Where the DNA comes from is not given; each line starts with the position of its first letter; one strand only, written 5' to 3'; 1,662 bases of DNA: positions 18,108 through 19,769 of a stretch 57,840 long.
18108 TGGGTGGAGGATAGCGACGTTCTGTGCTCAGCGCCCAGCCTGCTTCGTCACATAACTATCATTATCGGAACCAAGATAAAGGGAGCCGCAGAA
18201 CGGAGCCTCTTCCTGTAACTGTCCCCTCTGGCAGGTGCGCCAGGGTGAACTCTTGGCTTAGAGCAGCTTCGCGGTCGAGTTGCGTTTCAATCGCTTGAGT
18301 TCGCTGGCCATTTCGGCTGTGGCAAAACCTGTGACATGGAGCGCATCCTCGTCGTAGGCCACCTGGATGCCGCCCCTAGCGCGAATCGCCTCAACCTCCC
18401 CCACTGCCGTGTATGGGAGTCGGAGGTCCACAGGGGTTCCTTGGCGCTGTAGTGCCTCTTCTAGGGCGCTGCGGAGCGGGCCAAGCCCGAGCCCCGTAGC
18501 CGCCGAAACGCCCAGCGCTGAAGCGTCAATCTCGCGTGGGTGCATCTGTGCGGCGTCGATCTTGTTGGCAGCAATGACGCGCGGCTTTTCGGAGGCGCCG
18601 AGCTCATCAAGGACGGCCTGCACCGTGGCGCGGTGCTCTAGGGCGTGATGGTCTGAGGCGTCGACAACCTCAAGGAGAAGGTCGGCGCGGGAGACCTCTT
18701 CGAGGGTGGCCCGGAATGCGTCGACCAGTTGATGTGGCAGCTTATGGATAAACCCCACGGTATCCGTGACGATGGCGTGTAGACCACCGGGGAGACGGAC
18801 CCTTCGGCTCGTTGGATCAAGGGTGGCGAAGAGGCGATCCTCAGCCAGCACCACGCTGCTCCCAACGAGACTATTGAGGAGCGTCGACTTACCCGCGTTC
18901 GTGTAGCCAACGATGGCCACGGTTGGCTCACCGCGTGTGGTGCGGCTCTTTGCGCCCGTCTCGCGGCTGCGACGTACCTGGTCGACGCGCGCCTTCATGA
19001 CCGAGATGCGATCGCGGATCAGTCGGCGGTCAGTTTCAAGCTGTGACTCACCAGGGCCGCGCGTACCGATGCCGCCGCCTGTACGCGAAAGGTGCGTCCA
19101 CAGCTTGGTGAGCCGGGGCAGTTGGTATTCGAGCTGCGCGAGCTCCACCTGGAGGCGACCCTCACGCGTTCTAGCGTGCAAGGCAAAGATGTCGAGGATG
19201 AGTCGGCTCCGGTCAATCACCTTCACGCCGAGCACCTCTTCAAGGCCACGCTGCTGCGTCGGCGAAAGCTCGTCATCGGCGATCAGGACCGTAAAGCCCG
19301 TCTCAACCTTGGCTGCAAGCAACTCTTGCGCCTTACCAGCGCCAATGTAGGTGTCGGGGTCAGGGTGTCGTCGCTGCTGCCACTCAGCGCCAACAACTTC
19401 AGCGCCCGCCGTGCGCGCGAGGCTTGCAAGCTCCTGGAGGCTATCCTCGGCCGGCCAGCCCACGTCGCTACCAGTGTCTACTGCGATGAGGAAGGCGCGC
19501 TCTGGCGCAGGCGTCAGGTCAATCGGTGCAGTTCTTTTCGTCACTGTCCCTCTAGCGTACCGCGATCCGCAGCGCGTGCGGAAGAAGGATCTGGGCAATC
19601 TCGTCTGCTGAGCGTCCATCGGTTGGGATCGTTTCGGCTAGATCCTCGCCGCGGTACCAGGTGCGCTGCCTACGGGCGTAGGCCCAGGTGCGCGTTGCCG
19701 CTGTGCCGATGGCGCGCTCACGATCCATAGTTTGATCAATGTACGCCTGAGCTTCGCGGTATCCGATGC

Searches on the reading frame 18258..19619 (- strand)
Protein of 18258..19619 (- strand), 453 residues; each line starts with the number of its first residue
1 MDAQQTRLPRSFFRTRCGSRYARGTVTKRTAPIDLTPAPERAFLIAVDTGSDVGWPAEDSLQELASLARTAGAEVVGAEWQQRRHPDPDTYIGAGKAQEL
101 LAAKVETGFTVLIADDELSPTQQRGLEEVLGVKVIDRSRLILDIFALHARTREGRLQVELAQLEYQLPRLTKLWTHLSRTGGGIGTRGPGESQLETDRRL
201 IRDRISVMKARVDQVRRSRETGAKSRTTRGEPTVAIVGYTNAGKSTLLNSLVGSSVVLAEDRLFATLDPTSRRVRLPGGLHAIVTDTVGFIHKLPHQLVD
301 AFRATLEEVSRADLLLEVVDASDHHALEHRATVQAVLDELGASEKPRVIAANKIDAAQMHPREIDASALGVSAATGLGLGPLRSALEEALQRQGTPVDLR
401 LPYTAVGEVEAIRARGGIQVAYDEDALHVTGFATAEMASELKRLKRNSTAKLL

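Call 49: search_protein_families(library=pfam, proteins=[window:18258-19619:-], max_evalue=0.00001)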
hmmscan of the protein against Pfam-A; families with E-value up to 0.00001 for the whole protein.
window:18258-19619:- (453 aa): 4 families
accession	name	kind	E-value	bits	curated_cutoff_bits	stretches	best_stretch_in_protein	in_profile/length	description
PF16360.10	GTP-bdg_M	-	7.2e-32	110.2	29.5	1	148-226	1-79/79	GTP-binding GTPase Middle Region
PF13167.11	GTP-bdg_N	-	1.8e-30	105.8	25.4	1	58-146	1-89/89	GTP-binding GTPase N-terminal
PF01926.29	MMR_HSR1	-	6.2e-21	75.1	21.9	1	233-353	1-113/113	50S ribosome-binding GTPase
PF02421.24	FeoB_N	-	1.4e-06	28.3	27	1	233-369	2-130/156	Ferrous iron transport protein B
